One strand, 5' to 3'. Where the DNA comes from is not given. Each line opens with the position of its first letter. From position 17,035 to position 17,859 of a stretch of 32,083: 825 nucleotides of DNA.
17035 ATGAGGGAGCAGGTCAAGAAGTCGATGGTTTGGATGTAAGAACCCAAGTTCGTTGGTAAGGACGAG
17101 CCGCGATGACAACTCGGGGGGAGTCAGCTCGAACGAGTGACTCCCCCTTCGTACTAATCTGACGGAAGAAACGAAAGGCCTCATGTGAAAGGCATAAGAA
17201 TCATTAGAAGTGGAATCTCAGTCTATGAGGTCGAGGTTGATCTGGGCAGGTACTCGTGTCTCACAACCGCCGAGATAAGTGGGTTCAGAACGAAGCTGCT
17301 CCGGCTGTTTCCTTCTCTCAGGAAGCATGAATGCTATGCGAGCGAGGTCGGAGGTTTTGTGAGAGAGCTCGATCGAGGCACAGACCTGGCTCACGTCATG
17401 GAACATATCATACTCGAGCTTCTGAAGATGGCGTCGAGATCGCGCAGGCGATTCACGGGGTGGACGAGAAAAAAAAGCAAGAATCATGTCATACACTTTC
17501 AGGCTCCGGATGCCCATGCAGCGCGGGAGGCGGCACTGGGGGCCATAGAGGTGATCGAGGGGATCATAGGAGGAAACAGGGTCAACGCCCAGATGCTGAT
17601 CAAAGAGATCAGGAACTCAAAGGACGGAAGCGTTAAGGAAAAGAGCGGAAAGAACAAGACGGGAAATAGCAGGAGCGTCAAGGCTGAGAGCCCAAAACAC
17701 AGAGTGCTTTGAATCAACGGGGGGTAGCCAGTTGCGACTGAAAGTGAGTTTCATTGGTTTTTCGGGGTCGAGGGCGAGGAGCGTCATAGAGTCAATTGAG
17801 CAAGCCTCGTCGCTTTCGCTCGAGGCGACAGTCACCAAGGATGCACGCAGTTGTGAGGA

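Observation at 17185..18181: Stand-alone cyanophycin-synthetase N-domain homolog paired with a degenerate receiver protein, downstream of a GAF histidine kinase / CheY-like regulator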

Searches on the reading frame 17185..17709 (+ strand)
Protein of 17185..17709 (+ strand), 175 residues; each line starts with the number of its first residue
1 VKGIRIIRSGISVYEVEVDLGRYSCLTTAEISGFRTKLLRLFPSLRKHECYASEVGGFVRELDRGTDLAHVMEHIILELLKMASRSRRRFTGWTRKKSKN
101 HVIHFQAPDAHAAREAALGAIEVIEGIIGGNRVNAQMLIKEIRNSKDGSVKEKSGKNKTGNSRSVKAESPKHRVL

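Call 3: search_protein_families(library=pfam, proteins=[window:17185-17709:+], max_evalue=1)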
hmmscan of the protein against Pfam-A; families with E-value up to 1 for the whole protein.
window:17185-17709:+ (175 aa): 2 families
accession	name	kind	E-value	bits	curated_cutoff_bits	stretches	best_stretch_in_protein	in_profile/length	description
PF18921.5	Cyanophycin_syn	-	4.1e-23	82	27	1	16-128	2-114/115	Cyanophycin synthase-like N-terminal domain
PF20115.4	DUF6505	-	0.07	13.1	23.9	1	98-153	84-137/159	Family of unknown function (DUF6505)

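Call 4: search_protein_families(library=ncbifam, proteins=[window:17185-17709:+], max_evalue=1)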
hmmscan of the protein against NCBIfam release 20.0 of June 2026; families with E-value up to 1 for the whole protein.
window:17185-17709:+ (175 aa): 2 families
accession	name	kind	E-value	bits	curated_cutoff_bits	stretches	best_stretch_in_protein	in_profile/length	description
TIGR02068.2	cya_phycin_syn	equivalog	1.7e-25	89.2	850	1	13-146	19-152/862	cyanophycin synthetase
NF010623.0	PRK14016.1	subfamily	1.2e-21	76.6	877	1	12-146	19-153/871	cyanophycin synthetase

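Call 5: search_solved_structures(query=window:17185-17709:+, max_evalue=10, show_alignments=3)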
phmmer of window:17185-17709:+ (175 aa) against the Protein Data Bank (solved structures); distinct sequences matched with E-value up to 10: 4.
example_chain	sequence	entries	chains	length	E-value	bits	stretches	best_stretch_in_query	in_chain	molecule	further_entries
7wac_A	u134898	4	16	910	1.7e-09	41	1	26-147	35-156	Cyanophycin synthase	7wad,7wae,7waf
7lg5_A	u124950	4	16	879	2.2e-08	37.4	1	27-147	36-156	Cyanophycin synthase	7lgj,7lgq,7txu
7txv_A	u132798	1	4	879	5.8e-08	36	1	27-147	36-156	Cyanophycin synthase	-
3hu5_A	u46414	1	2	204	0.25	14.5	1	105-156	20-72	Isochorismatase family protein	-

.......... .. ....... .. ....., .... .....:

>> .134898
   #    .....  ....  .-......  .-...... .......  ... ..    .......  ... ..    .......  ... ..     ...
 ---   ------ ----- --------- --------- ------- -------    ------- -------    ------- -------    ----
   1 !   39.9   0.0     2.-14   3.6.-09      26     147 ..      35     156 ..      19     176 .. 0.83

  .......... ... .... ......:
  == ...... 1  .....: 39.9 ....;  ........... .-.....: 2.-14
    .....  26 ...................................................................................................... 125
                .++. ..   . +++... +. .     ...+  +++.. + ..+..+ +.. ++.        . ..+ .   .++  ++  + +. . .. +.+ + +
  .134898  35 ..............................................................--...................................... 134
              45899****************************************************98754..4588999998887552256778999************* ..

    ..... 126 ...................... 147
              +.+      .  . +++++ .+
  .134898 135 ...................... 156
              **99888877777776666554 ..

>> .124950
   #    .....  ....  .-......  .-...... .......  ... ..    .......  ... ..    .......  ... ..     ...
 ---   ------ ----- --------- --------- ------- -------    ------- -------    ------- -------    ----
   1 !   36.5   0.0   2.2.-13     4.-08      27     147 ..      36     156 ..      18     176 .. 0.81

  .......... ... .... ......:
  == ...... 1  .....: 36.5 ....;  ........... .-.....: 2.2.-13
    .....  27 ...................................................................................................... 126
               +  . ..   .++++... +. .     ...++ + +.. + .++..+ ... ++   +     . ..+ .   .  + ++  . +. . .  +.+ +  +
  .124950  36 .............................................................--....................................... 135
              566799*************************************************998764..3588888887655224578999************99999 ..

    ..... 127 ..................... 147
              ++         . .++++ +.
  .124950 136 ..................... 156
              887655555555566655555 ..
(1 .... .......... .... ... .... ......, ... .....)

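Call 8: find_homologous_proteins(query=window:17185-17709:+)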
Query window:17185-17709:+ (175 aa): 83 proteins with E <= 0.001 among 454 candidates.
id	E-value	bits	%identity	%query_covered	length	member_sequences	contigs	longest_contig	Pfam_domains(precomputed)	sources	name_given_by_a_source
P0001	1.2e-106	372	99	100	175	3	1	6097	PF18921.6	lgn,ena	-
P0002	2.4e-70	254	75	92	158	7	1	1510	PF18921.6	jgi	-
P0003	8.5e-68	245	76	82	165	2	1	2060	PF18921.6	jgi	-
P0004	7.3e-67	242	76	85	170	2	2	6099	PF18921.6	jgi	jgi:cyanophycin synthetase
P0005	8.8e-67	242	72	84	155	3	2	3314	PF18921.6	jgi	-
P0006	9.0e-67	242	77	82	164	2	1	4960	PF18921.6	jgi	jgi:cyanophycin synthetase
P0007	1.2e-66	242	74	80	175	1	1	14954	PF18921.6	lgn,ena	-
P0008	4.2e-66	240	74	83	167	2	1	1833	PF18921.6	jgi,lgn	jgi:cyanophycin synthetase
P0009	5.6e-66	239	76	82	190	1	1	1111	PF18921.6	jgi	-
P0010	3.0e-65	237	74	83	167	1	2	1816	PF18921.6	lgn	-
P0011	1.9e-63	231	67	90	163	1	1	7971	PF18921.6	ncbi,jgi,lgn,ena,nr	ncbi:MAG TPA: hypothetical protein VMU02_05700 [bacterium]|nr:hypothetical protein [bacterium]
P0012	1.9e-63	231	70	84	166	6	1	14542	PF18921.6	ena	-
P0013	3.4e-63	230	72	84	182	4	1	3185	PF18921.6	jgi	jgi:cyanophycin synthetase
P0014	4.9e-63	230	69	83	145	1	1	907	PF18921.6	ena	-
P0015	1.2e-62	228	69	83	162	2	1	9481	PF18921.6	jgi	jgi:cyanophycin synthetase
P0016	1.3e-62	228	70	82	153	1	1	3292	PF18921.6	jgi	jgi:cyanophycin synthetase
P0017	3.3e-62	227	71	82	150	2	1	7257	PF18921.6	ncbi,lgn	ncbi:MAG: hypothetical protein WAW06_05695 [bacterium]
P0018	3.5e-62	227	68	83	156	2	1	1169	PF18921.6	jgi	jgi:cyanophycin synthetase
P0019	4.7e-61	223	69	82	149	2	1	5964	PF18921.6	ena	-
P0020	2.2e-59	218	68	83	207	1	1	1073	PF18921.6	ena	-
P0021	2.5e-59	218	67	82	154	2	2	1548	PF18921.6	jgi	jgi:cyanophycin synthetase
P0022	7.5e-58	213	60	98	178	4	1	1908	PF18921.6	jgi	-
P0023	1.8e-57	212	66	86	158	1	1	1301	PF18921.6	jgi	jgi:cyanophycin synthetase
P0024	9.2e-57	209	66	84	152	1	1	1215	PF18921.6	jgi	jgi:cyanophycin synthetase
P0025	1.2e-56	209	67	84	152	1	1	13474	PF18921.6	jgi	jgi:cyanophycin synthetase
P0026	2.3e-56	208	65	85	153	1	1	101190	PF18921.6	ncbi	ncbi:MAG: hypothetical protein ABIJ00_08040 [Candidatus Eisenbacteria bacterium]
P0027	2.8e-56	208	65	84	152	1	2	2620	PF18921.6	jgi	jgi:cyanophycin synthetase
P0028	9.8e-56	206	64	83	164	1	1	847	PF18921.6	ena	-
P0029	1.3e-55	206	64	83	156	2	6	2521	PF18921.6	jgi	jgi:cyanophycin synthetase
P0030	1.8e-55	205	65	84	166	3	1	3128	PF18921.6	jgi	jgi:hypothetical protein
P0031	3.6e-55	204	65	85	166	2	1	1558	PF18921.6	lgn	-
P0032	4.2e-55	204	63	84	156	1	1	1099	PF18921.6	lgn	-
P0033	6.1e-55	203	64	84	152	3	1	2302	PF18921.6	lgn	-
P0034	9.1e-55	203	65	84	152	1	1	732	PF18921.6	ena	-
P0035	2.1e-54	202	64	83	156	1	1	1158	PF18921.6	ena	-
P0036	2.6e-54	201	63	83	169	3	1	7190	PF18921.6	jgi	jgi:hypothetical protein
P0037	2.7e-54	201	63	83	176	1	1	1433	PF18921.6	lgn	-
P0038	2.9e-54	201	61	85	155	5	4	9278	PF18921.6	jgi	jgi:cyanophycin synthetase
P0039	5.7e-54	200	63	84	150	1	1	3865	PF18921.6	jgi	jgi:cyanophycin synthetase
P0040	5.9e-54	200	65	84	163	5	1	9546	PF18921.6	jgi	jgi:cyanophycin synthetase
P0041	7.0e-54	200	63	84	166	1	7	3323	PF18921.6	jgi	jgi:cyanophycin synthetase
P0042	8.2e-54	200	63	83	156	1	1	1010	PF18921.6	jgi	jgi:cyanophycin synthetase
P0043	1.2e-53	199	62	83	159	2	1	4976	PF18921.6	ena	-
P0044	1.6e-53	199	65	83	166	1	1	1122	PF18921.6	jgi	jgi:cyanophycin synthetase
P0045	2.6e-53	198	63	84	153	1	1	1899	PF18921.6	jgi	jgi:cyanophycin synthetase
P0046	2.7e-53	198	62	82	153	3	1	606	PF18921.6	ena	-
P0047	3.4e-53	198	61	83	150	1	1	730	PF18921.6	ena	-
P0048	5.0e-53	197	60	84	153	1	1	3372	PF18921.6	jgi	jgi:cyanophycin synthetase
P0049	9.5e-53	196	63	82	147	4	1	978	PF18921.6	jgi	jgi:cyanophycin synthetase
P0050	2.9e-52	195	63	83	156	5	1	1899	PF18921.6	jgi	jgi:cyanophycin synthetase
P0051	4.7e-52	194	62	83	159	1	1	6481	PF18921.6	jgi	jgi:cyanophycin synthetase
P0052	1.4e-51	193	61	82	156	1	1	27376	PF18921.6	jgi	jgi:cyanophycin synthetase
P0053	1.5e-51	192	60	82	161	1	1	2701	PF18921.6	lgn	-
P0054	3.2e-51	191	61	83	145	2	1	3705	PF18921.6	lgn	-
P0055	6.6e-51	190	59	83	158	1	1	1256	PF18921.6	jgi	jgi:cyanophycin synthetase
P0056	9.8e-51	190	61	83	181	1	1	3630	PF18921.6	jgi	jgi:cyanophycin synthetase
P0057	1.2e-50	189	62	82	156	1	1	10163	PF18921.6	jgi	jgi:cyanophycin synthetase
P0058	1.6e-50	189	55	87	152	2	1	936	PF18921.6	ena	-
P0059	2.0e-50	189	61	83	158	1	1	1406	PF18921.6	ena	-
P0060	4.4e-50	188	61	84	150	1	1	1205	PF18921.6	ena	-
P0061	2.7e-49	185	60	83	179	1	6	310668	PF18921.6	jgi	jgi:cyanophycin synthetase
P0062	1.4e-48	183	58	83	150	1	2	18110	PF18921.6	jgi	jgi:cyanophycin synthetase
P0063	1.6e-48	183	59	83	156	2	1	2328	PF18921.6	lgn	-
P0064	3.4e-48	182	59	83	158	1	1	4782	PF18921.6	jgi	jgi:cyanophycin synthetase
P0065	3.6e-48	181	57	84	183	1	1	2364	PF18921.6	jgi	jgi:cyanophycin synthetase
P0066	5.0e-48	181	56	83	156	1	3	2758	PF18921.6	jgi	jgi:cyanophycin synthetase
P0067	1.4e-47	180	56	84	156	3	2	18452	PF18921.6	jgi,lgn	jgi:cyanophycin synthetase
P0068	3.6e-47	178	56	84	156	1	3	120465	PF18921.6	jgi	jgi:cyanophycin synthetase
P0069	5.3e-47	178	57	83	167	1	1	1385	PF18921.6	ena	-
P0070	6.8e-47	177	56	83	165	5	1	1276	PF18921.6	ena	-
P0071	7.5e-47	177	54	84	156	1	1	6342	PF18921.6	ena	-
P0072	8.9e-47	177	56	84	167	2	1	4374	PF18921.6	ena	-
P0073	1.4e-46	176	56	83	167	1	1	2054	PF18921.6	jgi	jgi:cyanophycin synthetase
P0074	1.6e-46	176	55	85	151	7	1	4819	PF18921.6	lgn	-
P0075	1.7e-46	176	55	83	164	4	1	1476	PF18921.6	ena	-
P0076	2.0e-46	176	54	84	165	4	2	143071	PF18921.6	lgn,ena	-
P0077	1.6e-44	170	55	83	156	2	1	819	PF18921.6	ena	-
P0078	2.9e-43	165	54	83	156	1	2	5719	PF18921.6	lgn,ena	-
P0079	2.2e-42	163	55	79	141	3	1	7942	PF18921.6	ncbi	-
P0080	5.4e-42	161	52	83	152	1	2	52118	PF18921.6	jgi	jgi:cyanophycin synthetase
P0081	7.0e-42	161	63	67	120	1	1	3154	PF18921.6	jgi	jgi:cyanophycin synthetase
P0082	3.4e-41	159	54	79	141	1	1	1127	PF18921.6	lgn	-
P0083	4.4e-33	132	46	83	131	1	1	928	PF18921.6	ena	-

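Call 10: find_encoding_contigs(protein=P0026, flank=8000, max_places=2)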
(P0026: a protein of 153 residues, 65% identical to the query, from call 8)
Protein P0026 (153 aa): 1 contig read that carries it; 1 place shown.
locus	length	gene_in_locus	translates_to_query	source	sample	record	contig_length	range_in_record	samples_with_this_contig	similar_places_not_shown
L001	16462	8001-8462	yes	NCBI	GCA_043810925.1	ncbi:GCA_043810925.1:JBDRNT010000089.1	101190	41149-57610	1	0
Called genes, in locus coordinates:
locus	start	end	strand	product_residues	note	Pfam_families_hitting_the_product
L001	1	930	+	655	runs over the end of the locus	PF07715:Plug, PF00593:TonB_dep_Rec_b-barrel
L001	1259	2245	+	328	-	PF01073:3Beta_HSD, PF01370:Epimerase, PF02719:Polysacc_synt_2, PF04321:RmlD_sub_bind, PF05368:NmrA (weak), PF13460:NAD_binding_10 (weak), PF16363:GDP_Man_Dehyd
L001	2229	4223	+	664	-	PF01590:GAF, PF13185:GAF_2, PF01590:GAF, PF13185:GAF_2, PF13492:GAF_3, PF00512:HisKA, PF02518:HATPase_c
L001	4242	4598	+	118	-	PF00072:Response_reg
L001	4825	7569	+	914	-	PF13176:TPR_7 (faint), PF01663:Phosphodiest, PF14559:TPR_19 (weak), PF00515:TPR_1 (weak), PF13414:TPR_11 (weak), PF13424:TPR_12 (weak), PF13432:TPR_16, PF14559:TPR_19, +15 more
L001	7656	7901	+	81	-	-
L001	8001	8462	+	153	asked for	PF18921:Cyanophycin_syn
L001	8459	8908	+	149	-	-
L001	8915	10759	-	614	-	PF13424:TPR_12 (weak), PF13431:TPR_17 (faint)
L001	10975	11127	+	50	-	-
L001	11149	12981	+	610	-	PF13522:GATase_6, PF13537:GATase_7, PF01380:SIS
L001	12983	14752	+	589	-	PF02554:CstA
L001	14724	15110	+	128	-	PF01042:Ribonuc_L-PSP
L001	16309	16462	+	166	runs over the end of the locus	PF18935:DUF5683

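Call 11: find_encoding_contigs(protein=P0061, flank=8000, max_places=2)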
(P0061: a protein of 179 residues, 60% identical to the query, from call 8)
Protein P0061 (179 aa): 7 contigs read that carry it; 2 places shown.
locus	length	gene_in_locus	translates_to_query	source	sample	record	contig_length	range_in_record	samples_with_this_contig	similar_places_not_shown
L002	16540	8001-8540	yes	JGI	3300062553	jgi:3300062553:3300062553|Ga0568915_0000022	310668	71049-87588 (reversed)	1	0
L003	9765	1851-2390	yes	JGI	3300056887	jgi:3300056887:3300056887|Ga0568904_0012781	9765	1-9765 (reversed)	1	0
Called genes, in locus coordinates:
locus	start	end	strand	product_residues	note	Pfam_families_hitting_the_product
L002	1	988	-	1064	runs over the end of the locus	PF01564:Spermine_synth, PF00515:TPR_1 (faint), PF07719:TPR_2 (faint), PF12895:ANAPC3 (faint), PF13181:TPR_8 (faint), PF13414:TPR_11 (faint), PF14559:TPR_19 (weak), PF13432:TPR_16 (weak), +4 more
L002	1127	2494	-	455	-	PF04055:Radical_SAM, PF13186:SPASM (weak)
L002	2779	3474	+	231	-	PF00702:Hydrolase, PF13419:HAD_2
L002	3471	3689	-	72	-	-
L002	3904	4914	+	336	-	PF04321:RmlD_sub_bind, PF05368:NmrA, PF01073:3Beta_HSD, PF01370:Epimerase, PF02719:Polysacc_synt_2, PF13460:NAD_binding_10 (weak), PF16363:GDP_Man_Dehyd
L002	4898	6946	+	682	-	PF01590:GAF, PF13185:GAF_2 (weak), PF01590:GAF, PF13185:GAF_2, PF13492:GAF_3 (weak), PF00512:HisKA, PF02518:HATPase_c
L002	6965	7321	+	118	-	PF00072:Response_reg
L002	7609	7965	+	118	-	-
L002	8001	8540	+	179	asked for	PF18921:Cyanophycin_syn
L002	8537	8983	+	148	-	-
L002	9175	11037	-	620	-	PF07719:TPR_2 (faint), PF13432:TPR_16 (faint)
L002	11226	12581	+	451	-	PF02878:PGM_PMM_I, PF02879:PGM_PMM_II, PF02880:PGM_PMM_III, PF00408:PGM_PMM_IV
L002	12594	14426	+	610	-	PF13522:GATase_6, PF13537:GATase_7, PF01380:SIS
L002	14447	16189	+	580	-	PF02554:CstA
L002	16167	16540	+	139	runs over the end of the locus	PF01042:Ribonuc_L-PSP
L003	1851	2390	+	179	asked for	PF18921:Cyanophycin_syn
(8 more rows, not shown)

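Call 16: find_encoding_contigs(protein=P0076, flank=8000, max_places=1)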
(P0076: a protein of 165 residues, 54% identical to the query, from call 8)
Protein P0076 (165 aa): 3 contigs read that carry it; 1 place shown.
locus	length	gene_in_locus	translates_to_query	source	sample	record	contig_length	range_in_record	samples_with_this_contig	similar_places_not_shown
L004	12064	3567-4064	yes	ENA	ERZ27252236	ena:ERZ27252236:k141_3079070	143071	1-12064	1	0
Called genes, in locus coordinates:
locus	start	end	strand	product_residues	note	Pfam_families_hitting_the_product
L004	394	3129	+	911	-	PF01663:Phosphodiest, PF03704:BTAD (faint), PF13432:TPR_16 (faint), PF13374:TPR_10 (faint), PF13414:TPR_11 (faint), PF14559:TPR_19 (weak), PF25064:ARM_TT21_5th (weak), PF14559:TPR_19 (weak), +15 more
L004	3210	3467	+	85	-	-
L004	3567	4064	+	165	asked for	PF18921:Cyanophycin_syn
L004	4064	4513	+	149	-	-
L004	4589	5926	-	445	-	-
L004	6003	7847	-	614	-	-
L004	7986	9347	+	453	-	PF02878:PGM_PMM_I, PF02879:PGM_PMM_II, PF02880:PGM_PMM_III, PF00408:PGM_PMM_IV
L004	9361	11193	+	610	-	PF13522:GATase_6, PF13537:GATase_7, PF01380:SIS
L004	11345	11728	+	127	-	PF01042:Ribonuc_L-PSP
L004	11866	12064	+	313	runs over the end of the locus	PF00586:AIRS, PF02769:AIRS_C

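Call 17: find_encoding_contigs(protein=P0080, flank=8000, max_places=1)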
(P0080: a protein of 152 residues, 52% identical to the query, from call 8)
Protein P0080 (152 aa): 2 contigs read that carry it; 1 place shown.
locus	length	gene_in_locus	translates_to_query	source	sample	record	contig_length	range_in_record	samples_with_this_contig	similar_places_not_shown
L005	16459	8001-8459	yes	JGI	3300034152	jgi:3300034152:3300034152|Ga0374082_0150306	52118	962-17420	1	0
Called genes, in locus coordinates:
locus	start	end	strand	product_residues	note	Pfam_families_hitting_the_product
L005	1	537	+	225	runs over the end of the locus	PF00702:Hydrolase, PF12710:HAD (weak), PF13419:HAD_2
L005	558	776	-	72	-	-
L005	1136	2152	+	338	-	PF01073:3Beta_HSD, PF01370:Epimerase, PF02719:Polysacc_synt_2, PF04321:RmlD_sub_bind, PF16363:GDP_Man_Dehyd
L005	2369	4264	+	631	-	PF01590:GAF, PF13185:GAF_2 (weak), PF01590:GAF, PF13185:GAF_2, PF13492:GAF_3, PF00512:HisKA, PF02518:HATPase_c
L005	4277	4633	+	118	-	PF00072:Response_reg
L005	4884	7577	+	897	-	PF01663:Phosphodiest, PF25064:ARM_TT21_5th (faint), PF14559:TPR_19, PF13432:TPR_16, PF13414:TPR_11, PF14559:TPR_19 (weak), PF13432:TPR_16, PF14559:TPR_19, +21 more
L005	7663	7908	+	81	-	-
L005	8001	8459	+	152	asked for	PF18921:Cyanophycin_syn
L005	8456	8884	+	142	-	-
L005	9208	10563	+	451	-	PF02878:PGM_PMM_I, PF02879:PGM_PMM_II, PF02880:PGM_PMM_III, PF00408:PGM_PMM_IV (weak)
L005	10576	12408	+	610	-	PF13522:GATase_6, PF13537:GATase_7, PF01380:SIS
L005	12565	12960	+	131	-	PF01042:Ribonuc_L-PSP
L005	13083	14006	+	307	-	PF00586:AIRS, PF02769:AIRS_C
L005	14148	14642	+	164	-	PF18935:DUF5683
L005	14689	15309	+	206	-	PF10502:Peptidase_S26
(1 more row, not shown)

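Call 18: find_encoding_contigs(protein=P0068, flank=8000, max_places=1)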
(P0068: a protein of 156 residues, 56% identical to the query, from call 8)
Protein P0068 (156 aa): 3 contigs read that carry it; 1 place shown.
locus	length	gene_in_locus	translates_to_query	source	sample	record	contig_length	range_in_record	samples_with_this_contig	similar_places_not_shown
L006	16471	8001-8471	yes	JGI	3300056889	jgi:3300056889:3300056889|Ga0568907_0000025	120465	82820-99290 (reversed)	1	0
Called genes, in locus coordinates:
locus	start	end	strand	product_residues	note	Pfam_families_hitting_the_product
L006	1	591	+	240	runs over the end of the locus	PF00702:Hydrolase, PF12710:HAD, PF13419:HAD_2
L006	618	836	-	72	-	-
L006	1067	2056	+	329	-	PF01073:3Beta_HSD, PF01370:Epimerase, PF02719:Polysacc_synt_2, PF04321:RmlD_sub_bind, PF05368:NmrA, PF13460:NAD_binding_10 (weak), PF16363:GDP_Man_Dehyd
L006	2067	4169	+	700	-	PF13185:GAF_2 (weak), PF01590:GAF, PF13185:GAF_2, PF13492:GAF_3, PF00512:HisKA, PF02518:HATPase_c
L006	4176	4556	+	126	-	PF00072:Response_reg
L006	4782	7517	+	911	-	PF01145:Band_7 (weak), PF01663:Phosphodiest, PF14559:TPR_19 (weak), PF14559:TPR_19 (weak), PF25064:ARM_TT21_5th (weak), PF13432:TPR_16 (weak), PF14559:TPR_19 (weak), PF14559:TPR_19, +19 more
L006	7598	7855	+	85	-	-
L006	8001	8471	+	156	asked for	PF18921:Cyanophycin_syn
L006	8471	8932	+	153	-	-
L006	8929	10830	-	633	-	PF07719:TPR_2 (faint), PF13428:TPR_14 (faint)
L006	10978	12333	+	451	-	PF02878:PGM_PMM_I, PF02879:PGM_PMM_II, PF02880:PGM_PMM_III, PF00408:PGM_PMM_IV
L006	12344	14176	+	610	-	PF13522:GATase_6, PF13537:GATase_7, PF01380:SIS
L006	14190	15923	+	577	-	PF02554:CstA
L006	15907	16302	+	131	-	PF01042:Ribonuc_L-PSP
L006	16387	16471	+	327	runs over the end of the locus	PF00586:AIRS, PF02769:AIRS_C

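Call 22: find_related_loci(query=A1, collection=genome_contigs, flank=6000)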
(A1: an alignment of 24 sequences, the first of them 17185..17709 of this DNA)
Query A1 (175 aa) in genome_contigs; peptide patterns used: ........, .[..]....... (x = any residue, [..] = any of these).
56 stretches matched a pattern; 8 encode a relative of the query (tblastn E <= 1e-3); 8 distinct loci.
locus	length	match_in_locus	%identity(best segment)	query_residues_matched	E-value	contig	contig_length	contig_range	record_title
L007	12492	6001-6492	75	1-166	2e-78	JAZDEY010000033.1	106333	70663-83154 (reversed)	MAG: Candidatus Eisenbacteria bacterium isolate MEGAHIT-group-0.172 k141_12033580, whole genome shotgun sequence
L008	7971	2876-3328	67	2-158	7e-71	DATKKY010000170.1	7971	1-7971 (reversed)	MAG TPA_asm: bacterium isolate SMAG_U14670 k141_2671571, whole genome shotgun sequence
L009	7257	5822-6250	71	1-143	1e-69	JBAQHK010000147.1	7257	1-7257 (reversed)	MAG: bacterium isolate MFD09338_ilm_asm_bin4 k127_81569, whole genome shotgun sequence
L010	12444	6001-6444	65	1-148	1e-63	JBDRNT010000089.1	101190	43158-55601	MAG: Candidatus Eisenbacteria bacterium isolate MEGAHIT-group-1.912 k141_6587659, whole genome shotgun sequence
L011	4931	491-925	57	3-147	4e-56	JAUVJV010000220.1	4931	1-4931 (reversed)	MAG: Candidatus Eisenbacteria bacterium isolate CSMAG_463 CSMAG_463_k127_1354022_length_4931_cov_14.0000, whole genome s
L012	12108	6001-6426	58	3-142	2e-53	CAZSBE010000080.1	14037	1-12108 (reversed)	MAG TPA_asm: uncultured bacterium isolate binchicken_co129_897 genome assembly, contig: NODE_13210_length_14037_cov_5.92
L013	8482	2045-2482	55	2-147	9e-52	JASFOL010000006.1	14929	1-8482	MAG: bacterium isolate D0819M02metaG_Bin_8_2 D0819M02metaG_FD_scaffold_952_c1, whole genome shotgun sequence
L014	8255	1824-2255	58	3-144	3e-51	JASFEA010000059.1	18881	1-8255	MAG: bacterium isolate D0606M02metaG_Bin_283 D0606M02metaG_FD_scaffold_165_c1, whole genome shotgun sequence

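Call 32: search_protein_families(library=padloc, proteins=[window:17185-17709:+], max_evalue=1)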
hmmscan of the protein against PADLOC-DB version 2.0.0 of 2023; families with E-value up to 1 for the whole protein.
window:17185-17709:+ (175 aa): 0 families
